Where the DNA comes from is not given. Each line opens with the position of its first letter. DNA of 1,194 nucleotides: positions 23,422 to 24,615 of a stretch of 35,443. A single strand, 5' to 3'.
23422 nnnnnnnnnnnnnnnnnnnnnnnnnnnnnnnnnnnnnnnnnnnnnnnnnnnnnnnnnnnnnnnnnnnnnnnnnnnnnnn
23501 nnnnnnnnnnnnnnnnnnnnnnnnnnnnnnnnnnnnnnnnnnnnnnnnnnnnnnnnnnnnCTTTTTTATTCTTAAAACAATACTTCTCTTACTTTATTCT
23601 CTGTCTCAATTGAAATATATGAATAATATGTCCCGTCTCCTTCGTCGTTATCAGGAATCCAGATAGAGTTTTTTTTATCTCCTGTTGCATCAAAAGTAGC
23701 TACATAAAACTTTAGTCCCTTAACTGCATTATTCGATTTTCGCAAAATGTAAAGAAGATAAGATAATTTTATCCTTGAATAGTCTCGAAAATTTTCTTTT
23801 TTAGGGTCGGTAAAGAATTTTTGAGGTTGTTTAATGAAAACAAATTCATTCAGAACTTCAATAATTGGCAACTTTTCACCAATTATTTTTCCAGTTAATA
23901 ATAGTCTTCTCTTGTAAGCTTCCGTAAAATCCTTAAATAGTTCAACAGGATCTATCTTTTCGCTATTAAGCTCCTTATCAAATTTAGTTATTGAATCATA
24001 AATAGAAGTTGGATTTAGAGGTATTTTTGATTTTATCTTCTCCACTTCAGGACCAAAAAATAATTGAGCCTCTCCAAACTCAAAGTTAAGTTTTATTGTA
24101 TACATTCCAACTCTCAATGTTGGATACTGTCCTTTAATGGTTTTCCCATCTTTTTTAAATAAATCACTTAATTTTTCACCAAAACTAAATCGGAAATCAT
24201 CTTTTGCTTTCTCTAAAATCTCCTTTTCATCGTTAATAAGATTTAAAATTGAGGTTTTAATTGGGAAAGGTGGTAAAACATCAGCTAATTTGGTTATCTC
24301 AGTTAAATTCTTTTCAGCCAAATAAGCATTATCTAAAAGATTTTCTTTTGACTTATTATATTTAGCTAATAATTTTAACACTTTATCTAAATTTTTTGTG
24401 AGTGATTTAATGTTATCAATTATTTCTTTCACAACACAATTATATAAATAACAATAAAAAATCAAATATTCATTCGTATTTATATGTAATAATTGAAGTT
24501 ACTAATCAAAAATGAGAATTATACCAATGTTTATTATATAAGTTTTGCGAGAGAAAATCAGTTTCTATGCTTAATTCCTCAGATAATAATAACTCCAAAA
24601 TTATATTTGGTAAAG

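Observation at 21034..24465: Compact three-gene operon: unknown coiled-coil protein plus two tandem paralogous BrxD/DUF2791-like ATPases, without any BREX or Shango partners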

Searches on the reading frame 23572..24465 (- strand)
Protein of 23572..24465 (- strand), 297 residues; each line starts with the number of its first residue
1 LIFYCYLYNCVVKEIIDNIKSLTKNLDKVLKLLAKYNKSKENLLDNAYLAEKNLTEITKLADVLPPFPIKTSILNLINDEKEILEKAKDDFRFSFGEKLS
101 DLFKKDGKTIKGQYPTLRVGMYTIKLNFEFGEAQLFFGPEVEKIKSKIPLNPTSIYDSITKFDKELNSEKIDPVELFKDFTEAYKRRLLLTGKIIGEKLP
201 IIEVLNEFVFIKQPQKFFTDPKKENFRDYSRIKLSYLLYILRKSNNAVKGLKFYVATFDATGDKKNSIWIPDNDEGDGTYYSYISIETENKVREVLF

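Call 4: search_protein_families(library=pfam, proteins=[window:23572-24465:-], max_evalue=1)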
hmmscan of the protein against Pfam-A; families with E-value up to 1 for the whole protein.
window:23572-24465:- (297 aa): 2 families
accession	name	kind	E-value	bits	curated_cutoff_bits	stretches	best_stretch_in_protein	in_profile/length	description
PF04108.17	ATG17_like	-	0.17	11.8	43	1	10-87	215-277/355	Autophagy protein ATG17-like domain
PF09372.15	PRANC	-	0.88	10.4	25.8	0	6-41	35-69/97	PRANC domain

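Call 5: search_protein_families(library=padloc, proteins=[window:23572-24465:-], max_evalue=1)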
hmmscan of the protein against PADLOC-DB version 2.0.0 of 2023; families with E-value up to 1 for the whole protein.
window:23572-24465:- (297 aa): 0 families

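Call 6: search_protein_families(library=ncbifam, proteins=[window:23572-24465:-], max_evalue=1)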
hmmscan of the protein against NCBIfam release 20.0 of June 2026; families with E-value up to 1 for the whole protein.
window:23572-24465:- (297 aa): 2 families
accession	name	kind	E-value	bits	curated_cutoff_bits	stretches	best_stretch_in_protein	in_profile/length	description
NF006234.1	PRK08373.1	subfamily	0.013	14.7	237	1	29-144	42-154/338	aspartate kinase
TIGR02132.1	phaR_Bmeg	equivalog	0.039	13.9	148.4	1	13-46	117-150/189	polyhydroxyalkanoic acid synthase subunit PhaR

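Call 9: find_homologous_proteins(query=window:23572-24465:-, max_evalue=0.001)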
Query window:23572-24465:- (297 aa): 156 proteins with E <= 0.001 among 2160 candidates; the best 120 are listed.
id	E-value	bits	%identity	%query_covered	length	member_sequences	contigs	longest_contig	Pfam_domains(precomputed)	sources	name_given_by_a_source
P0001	9.7e-176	601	98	96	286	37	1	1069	-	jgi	jgi:hypothetical protein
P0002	1.2e-172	591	96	96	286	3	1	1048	-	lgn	-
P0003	3.0e-130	452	74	96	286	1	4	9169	-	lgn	-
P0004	3.5e-116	405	65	94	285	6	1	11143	-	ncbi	-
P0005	3.1e-112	392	63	96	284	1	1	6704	-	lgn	-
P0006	1.6e-102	361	61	93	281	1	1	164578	-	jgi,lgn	-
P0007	8.2e-101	355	57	95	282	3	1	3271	-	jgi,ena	-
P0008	9.1e-98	345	57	93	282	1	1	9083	-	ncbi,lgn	-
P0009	2.3e-97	344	56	94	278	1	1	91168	-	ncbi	ncbi:MAG: hypothetical protein ACPL28_00545 [bacterium]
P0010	1.6e-96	341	58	92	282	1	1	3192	-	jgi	jgi:hypothetical protein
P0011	5.4e-96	339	55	94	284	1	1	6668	-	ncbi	-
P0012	5.7e-96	339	54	93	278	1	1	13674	-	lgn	-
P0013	1.2e-95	338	55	95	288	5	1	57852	-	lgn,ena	-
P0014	1.2e-95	338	56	94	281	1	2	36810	-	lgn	-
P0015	4.9e-94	333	53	94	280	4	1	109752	-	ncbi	-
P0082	6.1e-82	293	47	93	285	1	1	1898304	-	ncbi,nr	ncbi:MAG: hypothetical protein JSU64_07025 [candidate division WOR-3 bacterium]|nr:MAG: hypothetical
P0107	2.8e-78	281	47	92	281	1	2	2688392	-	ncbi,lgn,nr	ncbi:MAG: hypothetical protein JSV53_07615 [candidate division WOR-3 bacterium]|nr:MAG: hypothetical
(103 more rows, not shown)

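Call 11: find_encoding_contigs(protein=P0082, flank=10000, max_places=2)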
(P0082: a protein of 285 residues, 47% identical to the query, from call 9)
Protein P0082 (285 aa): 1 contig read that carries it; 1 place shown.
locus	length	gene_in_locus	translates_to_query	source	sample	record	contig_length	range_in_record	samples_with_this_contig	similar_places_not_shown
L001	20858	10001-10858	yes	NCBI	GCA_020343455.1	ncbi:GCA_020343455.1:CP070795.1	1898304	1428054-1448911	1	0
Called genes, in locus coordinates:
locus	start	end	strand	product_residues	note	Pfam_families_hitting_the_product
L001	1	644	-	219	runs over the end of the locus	PF00881:Nitroreductase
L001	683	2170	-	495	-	PF15892:BNR_4 (faint)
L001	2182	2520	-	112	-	PF20114:DUF6504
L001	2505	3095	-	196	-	PF01596:Methyltransf_3, PF13578:Methyltransf_24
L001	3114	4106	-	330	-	PF01797:Y1_Tnp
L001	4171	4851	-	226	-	-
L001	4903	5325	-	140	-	PF13279:4HBT_2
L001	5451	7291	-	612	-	PF01433:Peptidase_M1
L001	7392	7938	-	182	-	PF01364:Peptidase_C25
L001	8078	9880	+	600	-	PF01839:FG-GAP (faint), PF13517:FG-GAP_3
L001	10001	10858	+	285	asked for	-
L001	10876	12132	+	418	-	PF10923:BrxC_BrxD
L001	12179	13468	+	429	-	PF10923:BrxC_BrxD, PF13191:AAA_16 (weak)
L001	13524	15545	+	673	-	PF00270:DEAD, PF00271:Helicase_C, PF22590:Cas3-like_C_2 (weak)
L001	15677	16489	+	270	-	-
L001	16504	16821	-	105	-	PF03091:CutA1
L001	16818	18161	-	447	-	PF03448:MgtE_N, PF00571:CBS, PF01769:MgtE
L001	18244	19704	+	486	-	PF00209:SNF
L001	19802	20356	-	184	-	PF05683:Fumerase_C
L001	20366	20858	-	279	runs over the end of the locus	PF05681:Fumerase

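Call 12: find_encoding_contigs(protein=P0107, flank=10000, max_places=2)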
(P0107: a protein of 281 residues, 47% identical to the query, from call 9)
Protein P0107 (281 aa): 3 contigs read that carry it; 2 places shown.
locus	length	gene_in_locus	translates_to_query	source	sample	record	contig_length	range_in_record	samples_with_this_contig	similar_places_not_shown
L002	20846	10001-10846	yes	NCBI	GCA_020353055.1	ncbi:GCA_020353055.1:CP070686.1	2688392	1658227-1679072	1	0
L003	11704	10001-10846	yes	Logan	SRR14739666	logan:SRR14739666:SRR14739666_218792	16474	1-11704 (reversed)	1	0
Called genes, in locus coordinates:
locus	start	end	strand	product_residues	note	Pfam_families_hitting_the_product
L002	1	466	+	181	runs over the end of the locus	PF06835:LptC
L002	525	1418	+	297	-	PF06835:LptC (faint), PF13100:OstA_2 (weak)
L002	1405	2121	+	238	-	PF00005:ABC_tran, PF13304:AAA_21 (faint)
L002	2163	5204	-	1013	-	PF01364:Peptidase_C25, PF13860:FlgD_ig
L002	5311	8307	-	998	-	PF01364:Peptidase_C25, PF18962:Por_Secre_tail (weak)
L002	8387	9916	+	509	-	-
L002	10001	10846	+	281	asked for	-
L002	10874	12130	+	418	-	PF10923:BrxC_BrxD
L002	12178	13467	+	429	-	PF10923:BrxC_BrxD, PF13191:AAA_16 (weak)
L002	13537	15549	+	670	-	PF00270:DEAD, PF00271:Helicase_C, PF22590:Cas3-like_C_2 (weak)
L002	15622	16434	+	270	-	-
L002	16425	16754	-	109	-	PF03091:CutA1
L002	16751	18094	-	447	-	PF03448:MgtE_N, PF00571:CBS, PF01769:MgtE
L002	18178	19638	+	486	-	PF00209:SNF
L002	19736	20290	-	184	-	PF05683:Fumerase_C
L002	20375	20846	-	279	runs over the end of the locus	PF05681:Fumerase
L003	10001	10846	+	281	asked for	-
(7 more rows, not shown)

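Call 13: find_encoding_contigs(protein=P0006, flank=10000, max_places=2)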
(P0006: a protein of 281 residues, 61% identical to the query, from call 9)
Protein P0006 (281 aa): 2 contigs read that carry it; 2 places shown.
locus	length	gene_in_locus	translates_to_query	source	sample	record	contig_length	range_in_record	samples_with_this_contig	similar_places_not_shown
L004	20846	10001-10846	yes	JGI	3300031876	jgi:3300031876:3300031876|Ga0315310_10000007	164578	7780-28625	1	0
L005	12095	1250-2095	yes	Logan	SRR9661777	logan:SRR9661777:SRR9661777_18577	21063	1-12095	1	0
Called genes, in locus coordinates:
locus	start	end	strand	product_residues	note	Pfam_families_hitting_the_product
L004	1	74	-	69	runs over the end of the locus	-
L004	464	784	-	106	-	-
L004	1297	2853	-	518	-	PF12072:RNase_Y_N, PF00013:KH_1 (weak), PF08668:HDOD (faint), PF01966:HD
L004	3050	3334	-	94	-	PF05164:ZapA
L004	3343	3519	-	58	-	PF06005:ZapB (weak)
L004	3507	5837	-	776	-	PF18262:PhetRS_B1 (faint), PF01588:tRNA_bind (weak), PF03483:B3_4, PF03484:B5, PF17759:tRNA_synthFbeta, PF03147:FDX-ACB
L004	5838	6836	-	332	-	PF02912:Phe_tRNA-synt_N, PF01409:tRNA-synt_2d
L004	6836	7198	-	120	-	PF00453:Ribosomal_L20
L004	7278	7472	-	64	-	PF01632:Ribosomal_L35p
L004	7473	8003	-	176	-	PF05198:IF3_N, PF00707:IF3_C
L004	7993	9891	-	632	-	PF07973:tRNA_SAD, PF00587:tRNA-synt_2b, PF03129:HGTP_anticodon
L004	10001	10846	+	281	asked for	-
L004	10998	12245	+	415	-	PF10923:BrxC_BrxD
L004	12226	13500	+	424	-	PF10923:BrxC_BrxD, PF13191:AAA_16 (weak)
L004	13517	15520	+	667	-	PF00270:DEAD, PF00271:Helicase_C, PF22590:Cas3-like_C_2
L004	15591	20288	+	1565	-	PF01835:MG2, PF17791:MG3, PF07703:A2M_BRD, PF08334:T2SSG (faint), PF00207:A2M, PF07678:TED_complement, PF13243:SQHop_cyclase_C (weak), PF07677:A2M_recep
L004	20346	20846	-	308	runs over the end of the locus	PF00586:AIRS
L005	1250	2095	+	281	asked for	-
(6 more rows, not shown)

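Call 15: search_protein_families(library=padloc, proteins=[L001:13524-15545:+, L001:15677-16489:+, L001:10001-10858:+, L001:10876-12132:+, L001:12179-13468:+, L004:13517-15520:+], max_evalue=0.01)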
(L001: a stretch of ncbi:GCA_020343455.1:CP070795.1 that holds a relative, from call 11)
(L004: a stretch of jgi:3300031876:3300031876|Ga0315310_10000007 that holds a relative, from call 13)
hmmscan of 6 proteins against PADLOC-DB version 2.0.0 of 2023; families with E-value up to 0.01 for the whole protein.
L001:13524-15545:+ (673 aa): 76 families (the best 25 are shown)
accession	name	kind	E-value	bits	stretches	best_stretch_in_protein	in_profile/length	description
PDLC02503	BrxHI|BrxHII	-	3.2e-61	205.5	1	21-500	22-518/698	BrxHI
PDLC03960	SngC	-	3.6e-59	199.2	1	23-498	24-546/720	-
PDLC02501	BrxHI|BrxHII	-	5.7e-32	108.7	1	23-341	23-351/925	BrxHI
PDLC02897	DpdJ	-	2.3e-26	90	2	226-379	347-500/1570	DpdJ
PDLC00194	HamB1|HamB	-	5.3e-18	62.3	2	24-189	229-393/995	DEAD-box helicase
PDLC00938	Cas3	-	1.9e-14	51.6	1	146-344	125-334/358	CRISPR-associated helicase Cas3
PDLC01762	Cas3b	-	2.7e-14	50.7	2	145-349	358-555/692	-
PDLC01252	Cas3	-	3.1e-14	51.1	1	41-343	2-299/324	CAS-I; effector_G3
PDLC00188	HamB1|HamB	-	1.2e-13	48.1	1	35-190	255-410/1037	DEAD-box helicase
PDLC00186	HamB1|HamB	-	1.2e-13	47.9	1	32-172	155-290/864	DEAD-box helicase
PDLC00192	HamB1|HamB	-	2.7e-13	46.5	2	24-187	269-432/1104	DEAD-box helicase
PDLC01761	Cas3b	-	2.9e-13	47.4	2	147-344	355-548/705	-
PDLC02570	DrmA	-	9.7e-13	45.3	1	203-339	496-632/851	DrmA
PDLC04531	PDC-M23B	-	1.7e-12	44.2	1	40-185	315-467/1060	-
PDLC00185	HamB1|HamB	-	1.9e-12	43.9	2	36-175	155-281/871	DEAD-box helicase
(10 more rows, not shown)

L001:15677-16489:+ (270 aa): 0 families

L001:10001-10858:+ (285 aa): 0 families

L001:10876-12132:+ (418 aa): 2 families
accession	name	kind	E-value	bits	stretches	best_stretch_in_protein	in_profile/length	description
PDLC02494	BrxD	-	2.3e-36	123.9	2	144-386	157-402/440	BrxD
PDLC03959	SngB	-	2.9e-22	77.4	1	6-358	6-378/439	-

L001:12179-13468:+ (429 aa): 3 families
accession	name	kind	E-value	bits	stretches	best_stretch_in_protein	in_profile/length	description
PDLC02494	BrxD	-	2e-26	91.1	2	58-162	7-111/440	BrxD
PDLC03959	SngB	-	1.6e-15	55.2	1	57-161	8-115/439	-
PDLC04140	mad8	-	0.0011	16.5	1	96-131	20-57/314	mads_8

L004:13517-15520:+ (667 aa): 80 families (the best 25 are shown)
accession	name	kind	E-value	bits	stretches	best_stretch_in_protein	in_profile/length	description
PDLC02503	BrxHI|BrxHII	-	6.3e-63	211.2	1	25-495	26-517/698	BrxHI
PDLC03960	SngC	-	2.2e-62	209.8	1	22-495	23-547/720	-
PDLC02501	BrxHI|BrxHII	-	7.1e-34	115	1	26-345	26-359/925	BrxHI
PDLC02897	DpdJ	-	8.1e-25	84.8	2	234-376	357-501/1570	DpdJ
PDLC01710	Cas3a1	-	8.2e-19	65.5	2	229-395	443-571/745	Cas3_1_CAS-I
PDLC00938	Cas3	-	1.2e-17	62.2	2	143-332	126-323/358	CRISPR-associated helicase Cas3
PDLC01252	Cas3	-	4.1e-17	60.6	2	141-331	112-291/324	CAS-I; effector_G3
PDLC01762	Cas3b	-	5.6e-17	59.6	2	142-396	359-589/692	-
PDLC00194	HamB1|HamB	-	1.3e-16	57.7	2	46-185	253-393/995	DEAD-box helicase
PDLC01761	Cas3b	-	1.3e-15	55.2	2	145-413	357-590/705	-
PDLC00192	HamB1|HamB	-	4.7e-15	52.3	2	27-176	272-423/1104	DEAD-box helicase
PDLC00185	HamB1|HamB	-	4e-14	49.4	2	24-174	143-284/871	DEAD-box helicase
PDLC01770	Cas3g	-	4.2e-13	46.7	1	232-330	251-343/733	-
PDLC00188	HamB1|HamB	-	4.9e-13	46.1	1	30-186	250-410/1037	DEAD-box helicase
PDLC01757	Cas3b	-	1.9e-12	44.5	1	145-331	319-496/676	-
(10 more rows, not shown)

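Call 20: find_related_loci(query=A1, collection=genome_contigs, flank=8000)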
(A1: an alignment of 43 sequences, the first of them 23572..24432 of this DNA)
Query A1 (286 aa) in genome_contigs; peptide patterns used: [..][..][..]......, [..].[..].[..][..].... (x = any residue, [..] = any of these).
59 stretches matched a pattern; 44 encode a relative of the query (tblastn E <= 1e-3); 43 distinct loci.
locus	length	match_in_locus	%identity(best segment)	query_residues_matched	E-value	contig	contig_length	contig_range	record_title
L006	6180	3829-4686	100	1-286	0e+0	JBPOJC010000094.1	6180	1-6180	MAG: Caldisericota bacterium isolate MAG_4091 c_000000608705, whole genome shotgun sequence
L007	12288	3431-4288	91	1-286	3e-168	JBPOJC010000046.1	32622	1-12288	MAG: Caldisericota bacterium isolate MAG_4091 c_000000608784, whole genome shotgun sequence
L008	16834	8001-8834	57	1-278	1e-103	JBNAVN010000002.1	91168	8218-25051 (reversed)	MAG: bacterium isolate Kamch4342-D-MF-039 bin23.fa-2, whole genome shotgun sequence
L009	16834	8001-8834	55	1-278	2e-102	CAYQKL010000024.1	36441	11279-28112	MAG TPA_asm: uncultured bacterium isolate binchicken_co274_33 genome assembly, contig: NODE_2934_length_36441_cov_11.453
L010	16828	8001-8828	53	1-276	4e-100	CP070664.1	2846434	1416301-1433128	MAG: candidate division WOR-3 bacterium isolate bin77 chromosome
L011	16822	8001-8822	56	1-274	2e-99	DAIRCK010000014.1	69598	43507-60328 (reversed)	MAG TPA_asm: bacterium isolate CTOTU1359 NODE_46_length_69598_cov_7.514416, whole genome shotgun sequence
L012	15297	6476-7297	55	1-274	2e-99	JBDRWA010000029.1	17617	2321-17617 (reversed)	MAG: candidate division WOR-3 bacterium isolate JZ-2_201709_bins_162 JZ-2_201709_bins_162_scaffold_29, whole genome shot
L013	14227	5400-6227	54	1-276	2e-99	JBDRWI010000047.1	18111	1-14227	MAG: candidate division WOR-3 bacterium isolate JZ-2_201705_bins_215 JZ-2_201705_bins_215_scaffold_47, whole genome shot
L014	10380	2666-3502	53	1-279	5e-97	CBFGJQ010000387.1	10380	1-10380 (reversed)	MAG: candidate division WOR-3 bacterium isolate QZM1.Bin.83.optimized.1 genome assembly, contig: NODE_44_length_10380_co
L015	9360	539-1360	53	1-274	5e-96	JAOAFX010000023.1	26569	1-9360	MAG: candidate division WOR-3 bacterium isolate SKW300 NODE_23_length_26569_cov_4.428426, whole genome shotgun sequence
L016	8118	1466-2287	54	1-274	2e-95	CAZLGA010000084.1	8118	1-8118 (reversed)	MAG TPA_asm: uncultured bacterium isolate binchicken_co40_5 genome assembly, contig: NODE_3839_length_8118_cov_15.578197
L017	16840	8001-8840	53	1-280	4e-95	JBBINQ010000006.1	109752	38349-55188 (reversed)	MAG: candidate division WOR-3 bacterium isolate SLS170214_bin_26 NODE_219_length_109752_cov_15.923480, whole genome shot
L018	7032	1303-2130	51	1-276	2e-94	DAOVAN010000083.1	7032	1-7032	MAG TPA_asm: candidate division WOR-3 bacterium isolate CSMAG_980 CSMAG_980_k141_1814821_length_7032_cov_7.7217, whole g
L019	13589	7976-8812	49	2-280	2e-93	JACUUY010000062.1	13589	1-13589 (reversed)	MAG: candidate division WOR-3 bacterium isolate Kmv43 NODE_2260_length_13589_cov_7.553421, whole genome shotgun sequence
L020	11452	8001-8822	53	1-274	3e-93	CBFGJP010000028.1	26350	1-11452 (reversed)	MAG: candidate division WOR-3 bacterium isolate QZM1.Bin.155.optimized.1 genome assembly, contig: NODE_28_length_26350_c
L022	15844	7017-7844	53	1-276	6e-93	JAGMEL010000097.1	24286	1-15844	MAG: candidate division WOR-3 bacterium isolate RS_18_8 ZL530.bin.8.fa_97, whole genome shotgun sequence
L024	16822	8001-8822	50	3-276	4e-89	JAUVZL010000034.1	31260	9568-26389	MAG: Candidatus Stahlbacteria bacterium isolate CSMAG_1267 CSMAG_1267_k141_499985_length_31260_cov_23.9512, whole genome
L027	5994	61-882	47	3-276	3e-86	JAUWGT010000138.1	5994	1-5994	MAG: Candidatus Stahlbacteria bacterium isolate CSMAG_2249 CSMAG_2249_k141_137646_length_5994_cov_10.0000, whole genome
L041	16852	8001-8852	35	1-282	3e-64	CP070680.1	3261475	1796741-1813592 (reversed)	MAG: candidate division WOR-3 bacterium isolate bin69 chromosome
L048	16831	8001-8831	35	1-274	1e-63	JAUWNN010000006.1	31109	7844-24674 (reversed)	MAG: candidate division WOR-3 bacterium isolate CSMAG_2425 CSMAG_2425_k141_398326_length_31109_cov_6.0000, whole genome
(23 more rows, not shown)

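Call 26: predict_structure(alignment_id=A1)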
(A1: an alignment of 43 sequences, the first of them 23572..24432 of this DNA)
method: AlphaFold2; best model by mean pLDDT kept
length: 286 residues; sequences in the alignment: 43
mean_pLDDT: 89.2   pTM: 0.77
mean pLDDT of the five models: 89.2, 88.3, 88.1, 87.8, 86.7
residues with pLDDT >= 90: 208; 70-90: 60; 50-70: 11; < 50: 7
segments of 3 or more residues with pLDDT < 50: 280-283
pLDDT, mean of each block of 10 residues (from residue 1): 90 92 93 89 93 87 93 92 94 93 93 91 92 93 96 87 92 95 92 96 94 93 93 75 75 83 89 79 47
secondary structure, 60 per line:
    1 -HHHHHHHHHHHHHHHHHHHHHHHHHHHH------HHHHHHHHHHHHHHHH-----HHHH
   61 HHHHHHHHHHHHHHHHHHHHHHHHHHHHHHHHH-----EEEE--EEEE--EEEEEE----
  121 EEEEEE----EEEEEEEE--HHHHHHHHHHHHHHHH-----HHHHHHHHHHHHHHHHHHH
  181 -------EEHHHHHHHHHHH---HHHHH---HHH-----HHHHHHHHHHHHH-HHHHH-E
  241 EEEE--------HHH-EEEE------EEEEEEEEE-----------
elements in order: H2-29 H36-51 H57-93 E99-102 E105-108 E111-116 E121-126 E131-138 H141-156 H162-180 H190-200 H204-208 H220-232 H234-238 E240-244 E257-260 E267-275

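Call 29: search_protein_representatives(alignment_id=A1)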
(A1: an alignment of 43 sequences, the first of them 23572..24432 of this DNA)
Query: 43 sequences, 280 profile positions. Proteins with E-value up to 0.001 (for the whole library): 705; up to 1e-10: 460; up to 1e-30: 193. The best 150 are listed.
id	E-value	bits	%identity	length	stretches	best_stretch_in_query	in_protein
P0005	2.8e-124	430.3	-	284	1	1-279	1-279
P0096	2.2e-120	417.5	-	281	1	1-279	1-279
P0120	1.5e-107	375.4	-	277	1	1-276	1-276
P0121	8.7e-94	330.2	-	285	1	8-278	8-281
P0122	1.3e-88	313.3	-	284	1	1-277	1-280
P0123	3.5e-82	292.2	-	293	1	3-276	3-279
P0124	4.3e-81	288.6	-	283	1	7-277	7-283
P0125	5.8e-78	278.3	-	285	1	2-278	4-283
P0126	3.2e-76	272.6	-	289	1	2-276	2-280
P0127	1.2e-72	260.9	-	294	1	1-276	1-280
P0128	1.7e-71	257.1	-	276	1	5-277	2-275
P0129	2.7e-71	256.4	-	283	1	2-277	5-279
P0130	1.1e-68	247.9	-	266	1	1-277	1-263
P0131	6.9e-68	245.2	-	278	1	3-277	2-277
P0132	1.6e-67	244.0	-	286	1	2-277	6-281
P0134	4.4e-67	242.6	-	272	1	6-276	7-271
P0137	3.6e-64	233.1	-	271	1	1-274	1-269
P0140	1.4e-60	221.3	-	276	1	6-277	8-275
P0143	5.9e-57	209.4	-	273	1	4-276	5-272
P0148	5.2e-55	203.0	-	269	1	1-275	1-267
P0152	1.2e-53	198.6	-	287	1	2-276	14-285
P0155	1.2e-52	195.2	-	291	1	2-277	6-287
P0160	2.1e-51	191.2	-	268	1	2-275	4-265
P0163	1.7e-49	184.9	-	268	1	1-275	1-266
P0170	1.4e-47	178.6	-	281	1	8-278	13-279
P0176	6.7e-47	176.4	-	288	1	4-277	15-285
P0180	3.6e-46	174.0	-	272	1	38-277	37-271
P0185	3.1e-45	170.9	-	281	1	2-277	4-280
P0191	4.8e-44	167.0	-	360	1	18-276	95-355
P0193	6.6e-44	166.6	-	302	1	3-277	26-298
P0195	2.0e-43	165.0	-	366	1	42-278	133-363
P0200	1.4e-42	162.2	-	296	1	3-275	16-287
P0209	8.0e-42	159.7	-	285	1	8-278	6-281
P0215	2.2e-41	158.3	-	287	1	16-275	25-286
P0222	1.7e-40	155.4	-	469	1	36-278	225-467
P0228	1.0e-39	152.8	-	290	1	6-279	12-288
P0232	2.3e-39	151.7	-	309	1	12-277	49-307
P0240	1.2e-38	149.3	-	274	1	13-275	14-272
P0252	5.4e-37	143.9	-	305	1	3-279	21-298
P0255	8.7e-37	143.2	-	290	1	2-276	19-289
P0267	9.1e-36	139.9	-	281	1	7-278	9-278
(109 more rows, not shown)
